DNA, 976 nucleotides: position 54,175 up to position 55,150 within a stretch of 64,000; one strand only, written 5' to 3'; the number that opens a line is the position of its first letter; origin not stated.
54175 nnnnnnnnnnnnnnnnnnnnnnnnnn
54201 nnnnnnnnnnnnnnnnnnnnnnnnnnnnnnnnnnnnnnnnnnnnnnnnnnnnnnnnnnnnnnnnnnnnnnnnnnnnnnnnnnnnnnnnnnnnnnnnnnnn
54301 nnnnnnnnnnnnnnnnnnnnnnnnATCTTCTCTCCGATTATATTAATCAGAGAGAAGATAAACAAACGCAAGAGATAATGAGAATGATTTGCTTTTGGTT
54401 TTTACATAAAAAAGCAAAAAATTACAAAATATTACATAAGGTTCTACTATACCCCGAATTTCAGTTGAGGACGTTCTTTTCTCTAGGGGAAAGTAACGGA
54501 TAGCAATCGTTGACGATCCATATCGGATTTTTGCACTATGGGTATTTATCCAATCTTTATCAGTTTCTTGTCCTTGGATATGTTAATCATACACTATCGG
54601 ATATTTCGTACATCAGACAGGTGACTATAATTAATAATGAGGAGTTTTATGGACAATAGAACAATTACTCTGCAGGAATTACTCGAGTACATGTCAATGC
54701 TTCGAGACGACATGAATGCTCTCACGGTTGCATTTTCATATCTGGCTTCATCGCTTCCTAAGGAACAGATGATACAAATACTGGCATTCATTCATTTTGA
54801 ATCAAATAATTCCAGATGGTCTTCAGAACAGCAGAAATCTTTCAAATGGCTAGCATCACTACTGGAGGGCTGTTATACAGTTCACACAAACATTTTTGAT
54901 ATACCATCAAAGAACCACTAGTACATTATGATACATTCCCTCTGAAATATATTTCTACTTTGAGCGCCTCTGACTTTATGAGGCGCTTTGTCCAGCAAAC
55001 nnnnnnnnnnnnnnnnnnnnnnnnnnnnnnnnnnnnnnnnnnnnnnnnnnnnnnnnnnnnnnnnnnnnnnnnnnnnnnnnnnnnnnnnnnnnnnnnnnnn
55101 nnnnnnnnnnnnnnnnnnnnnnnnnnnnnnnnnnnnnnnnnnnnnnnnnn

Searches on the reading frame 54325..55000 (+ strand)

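Call 16: search_protein_families(library=phrogs, proteins=[L005:5018-5287:+], max_evalue=1)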
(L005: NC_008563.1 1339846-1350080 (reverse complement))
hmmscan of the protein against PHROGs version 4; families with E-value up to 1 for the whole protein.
L005:5018-5287:+ (90 aa): 2 families
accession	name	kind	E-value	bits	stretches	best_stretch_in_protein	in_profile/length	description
phrog_2411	-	unknown function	5.5e-55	184.5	1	1-90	1-90/90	-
phrog_10887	-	unknown function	0.36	11.5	1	38-68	17-44/46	-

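Call 17: search_protein_families(library=padloc, proteins=[L005:5018-5287:+], max_evalue=1)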
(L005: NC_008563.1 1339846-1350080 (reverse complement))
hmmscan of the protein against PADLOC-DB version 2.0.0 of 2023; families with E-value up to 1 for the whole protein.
L005:5018-5287:+ (90 aa): 0 families
